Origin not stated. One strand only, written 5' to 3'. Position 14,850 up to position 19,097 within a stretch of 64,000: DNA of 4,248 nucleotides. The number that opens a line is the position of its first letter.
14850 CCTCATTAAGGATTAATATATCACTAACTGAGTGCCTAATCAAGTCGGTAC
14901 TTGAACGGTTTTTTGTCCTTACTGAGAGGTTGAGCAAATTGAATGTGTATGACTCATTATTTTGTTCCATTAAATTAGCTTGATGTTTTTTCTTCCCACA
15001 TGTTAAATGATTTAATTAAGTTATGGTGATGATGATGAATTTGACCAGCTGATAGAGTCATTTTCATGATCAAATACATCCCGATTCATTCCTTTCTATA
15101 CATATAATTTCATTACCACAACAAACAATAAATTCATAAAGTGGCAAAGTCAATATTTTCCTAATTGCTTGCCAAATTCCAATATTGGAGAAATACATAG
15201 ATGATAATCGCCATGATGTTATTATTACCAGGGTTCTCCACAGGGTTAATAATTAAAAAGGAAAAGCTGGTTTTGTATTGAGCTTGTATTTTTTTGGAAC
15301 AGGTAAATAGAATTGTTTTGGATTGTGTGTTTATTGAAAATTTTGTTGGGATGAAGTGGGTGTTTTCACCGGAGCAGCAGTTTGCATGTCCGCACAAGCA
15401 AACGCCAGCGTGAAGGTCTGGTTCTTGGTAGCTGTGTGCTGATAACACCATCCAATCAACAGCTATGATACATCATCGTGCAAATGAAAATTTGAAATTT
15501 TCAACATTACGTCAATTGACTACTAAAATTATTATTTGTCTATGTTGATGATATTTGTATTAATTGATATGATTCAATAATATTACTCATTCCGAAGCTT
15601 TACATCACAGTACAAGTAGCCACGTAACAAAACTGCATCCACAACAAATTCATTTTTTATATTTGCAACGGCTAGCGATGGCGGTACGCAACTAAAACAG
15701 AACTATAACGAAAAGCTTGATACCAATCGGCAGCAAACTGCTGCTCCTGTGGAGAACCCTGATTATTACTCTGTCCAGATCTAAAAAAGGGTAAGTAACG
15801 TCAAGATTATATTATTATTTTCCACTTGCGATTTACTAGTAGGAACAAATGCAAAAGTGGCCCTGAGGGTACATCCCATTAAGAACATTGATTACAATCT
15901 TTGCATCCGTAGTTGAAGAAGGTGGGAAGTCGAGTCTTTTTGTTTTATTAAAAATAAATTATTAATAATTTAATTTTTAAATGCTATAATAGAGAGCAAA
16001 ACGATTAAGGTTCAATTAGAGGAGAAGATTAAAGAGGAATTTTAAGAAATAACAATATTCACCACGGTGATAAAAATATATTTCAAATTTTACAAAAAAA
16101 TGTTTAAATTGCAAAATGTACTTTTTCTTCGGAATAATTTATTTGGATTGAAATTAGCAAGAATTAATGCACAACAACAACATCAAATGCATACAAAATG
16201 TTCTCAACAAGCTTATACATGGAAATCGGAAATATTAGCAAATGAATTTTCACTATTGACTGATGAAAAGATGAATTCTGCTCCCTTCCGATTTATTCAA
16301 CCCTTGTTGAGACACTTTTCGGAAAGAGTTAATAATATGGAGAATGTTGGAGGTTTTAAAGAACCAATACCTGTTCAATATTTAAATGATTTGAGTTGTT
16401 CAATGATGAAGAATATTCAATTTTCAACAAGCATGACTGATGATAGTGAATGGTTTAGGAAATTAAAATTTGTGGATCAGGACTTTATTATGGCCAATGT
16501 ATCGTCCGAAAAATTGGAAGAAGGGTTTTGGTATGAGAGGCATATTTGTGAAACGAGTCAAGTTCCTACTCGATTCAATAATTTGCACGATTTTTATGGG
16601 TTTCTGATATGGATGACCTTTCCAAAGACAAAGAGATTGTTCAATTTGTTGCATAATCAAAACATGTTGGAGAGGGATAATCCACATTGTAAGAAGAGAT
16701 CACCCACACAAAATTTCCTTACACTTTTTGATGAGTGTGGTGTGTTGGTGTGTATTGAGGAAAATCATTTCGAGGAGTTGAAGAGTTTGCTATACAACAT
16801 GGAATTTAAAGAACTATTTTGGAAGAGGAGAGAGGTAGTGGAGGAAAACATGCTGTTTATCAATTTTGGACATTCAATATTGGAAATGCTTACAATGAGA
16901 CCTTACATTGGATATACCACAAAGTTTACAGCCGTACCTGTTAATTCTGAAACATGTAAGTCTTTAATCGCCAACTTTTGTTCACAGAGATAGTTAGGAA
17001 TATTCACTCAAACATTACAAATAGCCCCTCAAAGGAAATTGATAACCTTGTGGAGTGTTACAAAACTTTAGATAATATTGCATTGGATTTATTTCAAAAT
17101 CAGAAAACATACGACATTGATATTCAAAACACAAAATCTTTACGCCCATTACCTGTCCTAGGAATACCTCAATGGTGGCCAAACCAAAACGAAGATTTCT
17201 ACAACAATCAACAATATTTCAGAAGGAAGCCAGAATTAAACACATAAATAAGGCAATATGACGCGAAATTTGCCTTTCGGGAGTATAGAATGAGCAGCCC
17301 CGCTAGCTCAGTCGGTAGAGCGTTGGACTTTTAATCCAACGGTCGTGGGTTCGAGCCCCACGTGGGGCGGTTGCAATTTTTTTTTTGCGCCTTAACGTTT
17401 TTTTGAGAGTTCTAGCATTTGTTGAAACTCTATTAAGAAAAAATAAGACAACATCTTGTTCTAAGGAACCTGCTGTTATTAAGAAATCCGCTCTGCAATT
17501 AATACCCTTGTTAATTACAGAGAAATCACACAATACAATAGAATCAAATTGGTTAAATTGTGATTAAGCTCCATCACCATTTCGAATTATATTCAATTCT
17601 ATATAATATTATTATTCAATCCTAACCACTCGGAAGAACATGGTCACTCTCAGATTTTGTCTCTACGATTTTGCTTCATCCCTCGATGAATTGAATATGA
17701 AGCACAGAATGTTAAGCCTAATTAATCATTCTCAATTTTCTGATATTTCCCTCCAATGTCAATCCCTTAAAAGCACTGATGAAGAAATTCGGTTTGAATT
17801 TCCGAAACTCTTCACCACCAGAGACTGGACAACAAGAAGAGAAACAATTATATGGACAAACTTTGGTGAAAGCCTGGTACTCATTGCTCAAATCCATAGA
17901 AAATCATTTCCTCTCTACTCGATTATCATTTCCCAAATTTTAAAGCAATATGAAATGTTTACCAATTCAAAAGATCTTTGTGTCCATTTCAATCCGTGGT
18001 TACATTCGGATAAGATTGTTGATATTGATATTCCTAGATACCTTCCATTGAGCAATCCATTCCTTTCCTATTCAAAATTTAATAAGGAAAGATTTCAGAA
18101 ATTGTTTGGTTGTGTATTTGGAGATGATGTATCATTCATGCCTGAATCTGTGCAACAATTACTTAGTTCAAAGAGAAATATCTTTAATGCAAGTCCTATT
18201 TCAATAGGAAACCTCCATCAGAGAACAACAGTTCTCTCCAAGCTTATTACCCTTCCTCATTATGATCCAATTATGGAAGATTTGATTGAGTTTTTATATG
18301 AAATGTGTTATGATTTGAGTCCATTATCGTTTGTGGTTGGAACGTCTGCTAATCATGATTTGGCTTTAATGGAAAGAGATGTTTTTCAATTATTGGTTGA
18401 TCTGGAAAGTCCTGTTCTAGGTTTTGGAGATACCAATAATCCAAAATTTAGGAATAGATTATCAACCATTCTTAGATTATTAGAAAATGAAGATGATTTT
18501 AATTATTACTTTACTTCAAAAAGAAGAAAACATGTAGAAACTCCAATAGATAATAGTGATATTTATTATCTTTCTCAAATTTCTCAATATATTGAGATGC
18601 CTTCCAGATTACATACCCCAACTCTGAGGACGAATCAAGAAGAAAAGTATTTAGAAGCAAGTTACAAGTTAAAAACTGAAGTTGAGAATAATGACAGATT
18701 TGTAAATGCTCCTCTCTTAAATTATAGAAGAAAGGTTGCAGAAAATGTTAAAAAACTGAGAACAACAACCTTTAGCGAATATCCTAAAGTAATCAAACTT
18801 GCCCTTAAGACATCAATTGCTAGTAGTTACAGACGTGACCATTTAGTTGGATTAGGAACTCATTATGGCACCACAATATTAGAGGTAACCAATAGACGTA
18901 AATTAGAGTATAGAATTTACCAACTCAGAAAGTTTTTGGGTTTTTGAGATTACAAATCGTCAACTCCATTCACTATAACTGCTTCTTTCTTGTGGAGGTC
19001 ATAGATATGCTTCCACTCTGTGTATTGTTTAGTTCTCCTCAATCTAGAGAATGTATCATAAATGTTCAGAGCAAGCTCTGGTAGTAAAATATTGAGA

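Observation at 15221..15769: Candidate novel hAT-like MITE with perfect 16-bp TIRs and 8-bp TSD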

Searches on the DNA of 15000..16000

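Call 10: search_rna_families(source=window, start=15000, end=16000, threshold=evalue, max_evalue=10)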
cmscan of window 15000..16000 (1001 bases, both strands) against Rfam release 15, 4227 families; matches with E-value up to 10: 10.
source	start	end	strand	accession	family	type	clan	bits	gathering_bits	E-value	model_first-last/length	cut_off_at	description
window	15471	15550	-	RF00208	snoR72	Gene; snRNA; snoRNA; CD-box;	-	22.5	43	1.8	1-87/87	no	Small nucleolar RNA R72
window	15141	15299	-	RF02390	sau-41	Gene; sRNA;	-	20.1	80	2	1-156/156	no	Staphylococcus sRNA sau-41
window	15537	15595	+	RF00145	snoZ105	Gene; snRNA; snoRNA; CD-box;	-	19.1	45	2.4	1-72/72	no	Small nucleolar RNA Z105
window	15021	15107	+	RF01198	snoR69Y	Gene; snRNA; snoRNA; CD-box;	CL00051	17.8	45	3.6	1-99/99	no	Small nucleolar RNA snoR69Y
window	15024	15050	+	RF01277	snoU54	Gene; snRNA; snoRNA; CD-box;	CL00008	15.5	35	5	1-67/67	no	Small nucleolar RNA U54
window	15027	15072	+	RF00221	SNORD43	Gene; snRNA; snoRNA; CD-box;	CL00059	15.2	45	5.6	1-64/64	no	Small nucleolar RNA SNORD43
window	15025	15061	+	RF01122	sR39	Gene; snRNA; snoRNA; CD-box;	-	14.2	50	0.82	1-56/56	no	Small nucleolar RNA sR39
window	15415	15487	+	RF01977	HOTAIRM1_3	Gene; lncRNA;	-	12.6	37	3.1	1-59/59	no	HOX antisense intergenic RNA myeloid 1 conserved region 3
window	15025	15058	+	RF01152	sR1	Gene; snRNA; snoRNA; CD-box;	-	12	45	2.6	1-57/57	no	Small nucleolar RNA sR1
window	15244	15454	+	RF01295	SCARNA7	Gene; snRNA; snoRNA; scaRNA;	-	10.5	65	3.9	1-330/330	no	Small Cajal body-specific RNA 7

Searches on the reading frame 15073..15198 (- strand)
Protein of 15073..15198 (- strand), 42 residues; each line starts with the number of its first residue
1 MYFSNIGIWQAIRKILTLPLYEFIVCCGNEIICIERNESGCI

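Call 68: list_cluster_members(proteins=[window:15073-15198:-, window:14806-14970:-, window:14480-14680:+, window:13962-14408:-, window:13388-13777:-, window:16067-16990:+, window:16978-17244:+, window:13527-13790:+, window:12713-13165:-, window:13759-13950:-])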
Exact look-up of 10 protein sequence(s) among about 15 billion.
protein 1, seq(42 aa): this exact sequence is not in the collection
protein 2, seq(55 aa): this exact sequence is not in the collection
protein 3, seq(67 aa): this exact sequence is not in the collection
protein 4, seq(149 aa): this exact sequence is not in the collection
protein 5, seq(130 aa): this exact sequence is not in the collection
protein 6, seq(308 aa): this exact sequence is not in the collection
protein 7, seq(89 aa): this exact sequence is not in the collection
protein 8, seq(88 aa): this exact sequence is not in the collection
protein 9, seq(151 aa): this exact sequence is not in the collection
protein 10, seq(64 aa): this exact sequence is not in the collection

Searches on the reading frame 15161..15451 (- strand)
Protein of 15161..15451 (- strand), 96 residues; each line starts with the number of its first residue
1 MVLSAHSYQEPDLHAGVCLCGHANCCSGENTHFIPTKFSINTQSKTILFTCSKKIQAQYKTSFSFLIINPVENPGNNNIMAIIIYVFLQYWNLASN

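Call 23: list_cluster_members(proteins=[window:15164-15451:-, window:15334-15459:-, window:15294-15410:+, window:15356-15439:+, window:15369-15455:-, window:15382-15465:+, window:15465-15545:+, window:15717-15791:+, window:15201-15278:+])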
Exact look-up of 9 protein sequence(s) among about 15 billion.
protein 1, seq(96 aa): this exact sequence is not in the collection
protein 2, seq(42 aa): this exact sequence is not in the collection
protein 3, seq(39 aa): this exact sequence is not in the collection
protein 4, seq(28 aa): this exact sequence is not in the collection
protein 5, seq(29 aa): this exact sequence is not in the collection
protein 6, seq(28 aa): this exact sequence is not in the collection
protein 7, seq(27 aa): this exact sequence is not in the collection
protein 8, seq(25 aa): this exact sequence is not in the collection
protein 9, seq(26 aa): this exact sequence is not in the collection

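Call 32: search_protein_representatives(protein=window:15161-15451:-)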
Query: 96 residues. Proteins with E-value up to 0.001 (for the whole library): 1; up to 1e-10: 1; up to 1e-30: 1. The best 1 are listed.
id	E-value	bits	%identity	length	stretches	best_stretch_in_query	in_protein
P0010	1.5e-43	162.9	99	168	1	1-75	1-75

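Call 34: find_encoding_contigs(protein=P0010, flank=10000, max_places=10)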
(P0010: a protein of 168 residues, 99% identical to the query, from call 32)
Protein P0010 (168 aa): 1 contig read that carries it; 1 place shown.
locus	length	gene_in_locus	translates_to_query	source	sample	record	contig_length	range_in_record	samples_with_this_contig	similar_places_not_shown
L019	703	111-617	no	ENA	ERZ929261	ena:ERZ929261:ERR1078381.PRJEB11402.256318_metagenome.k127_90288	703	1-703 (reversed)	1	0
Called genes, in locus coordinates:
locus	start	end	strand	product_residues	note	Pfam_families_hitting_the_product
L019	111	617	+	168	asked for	-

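Call 39: list_cluster_members(proteins=[P0010])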
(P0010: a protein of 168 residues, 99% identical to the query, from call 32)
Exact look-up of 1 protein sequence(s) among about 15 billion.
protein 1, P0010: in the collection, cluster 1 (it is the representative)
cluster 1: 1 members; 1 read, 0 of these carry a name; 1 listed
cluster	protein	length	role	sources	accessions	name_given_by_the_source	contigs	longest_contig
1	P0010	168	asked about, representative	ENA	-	-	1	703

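Call 53: search_protein_families(library=pfam, proteins=[P0010, window:15161-15451:-], max_evalue=0.01)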
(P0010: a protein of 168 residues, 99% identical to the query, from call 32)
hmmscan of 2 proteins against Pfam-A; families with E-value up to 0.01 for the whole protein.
P0010 (168 aa): 0 families

window:15161-15451:- (96 aa): 0 families

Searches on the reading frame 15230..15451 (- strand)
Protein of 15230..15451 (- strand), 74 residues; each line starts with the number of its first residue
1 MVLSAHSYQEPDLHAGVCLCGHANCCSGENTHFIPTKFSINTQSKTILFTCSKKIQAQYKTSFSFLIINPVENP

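Call 38: find_homologous_proteins(query=window:15230-15451:-, max_evalue=10)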
Query seq(74 aa): no candidate shares three 5-residue words with the query. No homologue found.

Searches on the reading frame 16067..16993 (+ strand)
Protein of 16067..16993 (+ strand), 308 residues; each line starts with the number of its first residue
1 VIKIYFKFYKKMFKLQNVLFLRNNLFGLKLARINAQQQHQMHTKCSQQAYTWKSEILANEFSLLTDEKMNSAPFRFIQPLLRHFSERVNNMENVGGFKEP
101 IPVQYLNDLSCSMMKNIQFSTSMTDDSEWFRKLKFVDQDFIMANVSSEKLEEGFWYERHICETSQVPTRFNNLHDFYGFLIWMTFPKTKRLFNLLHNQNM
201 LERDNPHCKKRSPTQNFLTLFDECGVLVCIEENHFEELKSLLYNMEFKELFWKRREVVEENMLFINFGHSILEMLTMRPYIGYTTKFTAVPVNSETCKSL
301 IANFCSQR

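Call 9: search_protein_families(library=pfam, proteins=[window:16067-16993:+])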
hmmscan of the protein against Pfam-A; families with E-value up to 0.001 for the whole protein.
window:16067-16993:+ (308 aa): 1 family
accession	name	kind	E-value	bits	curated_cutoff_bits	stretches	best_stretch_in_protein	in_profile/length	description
PF11227.13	DUF3025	-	2.1e-38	132.7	25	1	145-297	4-151/213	Protein of unknown function (DUF3025)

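Call 12: find_homologous_proteins(query=window:16067-16993:+)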
Query window:16067-16993:+ (308 aa): 9 proteins with E <= 0.001 among 372 candidates.
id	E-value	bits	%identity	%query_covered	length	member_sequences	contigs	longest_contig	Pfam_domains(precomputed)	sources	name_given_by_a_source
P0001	1.1e-200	683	100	96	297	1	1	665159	PF11227.14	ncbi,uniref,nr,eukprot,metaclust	ncbi:predicted protein [Naegleria gruberi]|uniref:Predicted protein n=1 Tax=Naegleria gruberi TaxID=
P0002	2.0e-73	265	49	82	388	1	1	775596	PF11227.14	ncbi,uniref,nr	ncbi:hypothetical protein C9374_014099 [Naegleria lovaniensis]|uniref:DUF3025 domain-containing prot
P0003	1.8e-69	252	48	81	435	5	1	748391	PF11227.14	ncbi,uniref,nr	ncbi:hypothetical protein FDP41_000994 [Naegleria fowleri]|uniref:Uncharacterized protein n=1 Tax=Na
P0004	1.6e-59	220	52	58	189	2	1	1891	PF11227.14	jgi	-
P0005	6.4e-25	106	38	53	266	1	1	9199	PF11227.14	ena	-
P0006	5.2e-24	103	37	53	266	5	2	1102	PF11227.14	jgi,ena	-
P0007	6.7e-23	99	40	45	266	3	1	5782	PF11227.14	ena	-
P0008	3.8e-22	97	42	42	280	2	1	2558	PF11227.14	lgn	-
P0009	7.2e-22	96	40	45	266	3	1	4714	PF11227.14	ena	-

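Call 24: find_encoding_contigs(protein=P0001, flank=10000, max_places=4)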
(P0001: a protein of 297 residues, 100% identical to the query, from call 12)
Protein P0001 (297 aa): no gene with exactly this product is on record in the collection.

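Call 25: find_encoding_contigs(protein=P0002, flank=10000, max_places=3)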
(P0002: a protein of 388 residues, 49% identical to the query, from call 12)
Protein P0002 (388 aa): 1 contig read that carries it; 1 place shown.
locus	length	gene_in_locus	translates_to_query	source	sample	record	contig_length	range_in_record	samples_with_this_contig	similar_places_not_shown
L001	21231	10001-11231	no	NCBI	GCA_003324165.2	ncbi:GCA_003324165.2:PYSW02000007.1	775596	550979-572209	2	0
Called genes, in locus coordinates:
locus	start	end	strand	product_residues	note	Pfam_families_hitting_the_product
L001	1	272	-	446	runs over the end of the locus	PF05631:MFS_5, PF07690:MFS_1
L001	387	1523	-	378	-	PF12937:F-box-like (weak)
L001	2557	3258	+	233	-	-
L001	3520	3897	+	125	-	-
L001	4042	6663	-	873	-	PF05228:CHASE4, PF00615:RGS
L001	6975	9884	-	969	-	PF14700:RPOL_N, PF00940:RNA_pol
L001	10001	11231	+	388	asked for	PF11227:DUF3025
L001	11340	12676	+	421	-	PF03417:AAT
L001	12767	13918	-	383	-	-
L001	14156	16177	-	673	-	PF00012:HSP70, PF06723:MreB_Mbl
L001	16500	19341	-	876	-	-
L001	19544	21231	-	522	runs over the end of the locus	PF02055:Glyco_hydro_30, PF17189:Glyco_hydro_30C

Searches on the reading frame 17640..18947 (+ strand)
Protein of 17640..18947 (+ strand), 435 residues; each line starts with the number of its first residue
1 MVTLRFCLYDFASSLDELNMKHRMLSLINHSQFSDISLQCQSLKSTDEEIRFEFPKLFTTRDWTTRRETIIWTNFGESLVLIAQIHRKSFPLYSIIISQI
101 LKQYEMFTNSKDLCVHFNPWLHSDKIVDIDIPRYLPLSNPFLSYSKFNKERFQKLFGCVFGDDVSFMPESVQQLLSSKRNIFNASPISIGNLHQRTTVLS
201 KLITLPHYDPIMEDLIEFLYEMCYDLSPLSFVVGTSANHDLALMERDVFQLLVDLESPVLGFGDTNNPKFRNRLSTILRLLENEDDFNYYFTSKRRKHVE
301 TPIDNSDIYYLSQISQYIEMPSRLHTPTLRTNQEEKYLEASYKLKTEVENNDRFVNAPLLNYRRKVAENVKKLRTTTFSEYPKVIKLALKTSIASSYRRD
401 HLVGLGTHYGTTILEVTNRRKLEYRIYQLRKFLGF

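Call 9: search_protein_families(library=pfam, proteins=[window:17640-18947:+])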
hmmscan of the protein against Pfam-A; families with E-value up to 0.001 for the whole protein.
window:17640-18947:+ (435 aa): 0 families

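Call 11: find_encoding_contigs(protein=window:17640-18947:+, flank=10000, max_places=6)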
Protein window:17640-18947:+ (435 aa): no gene with exactly this product is on record in the collection.
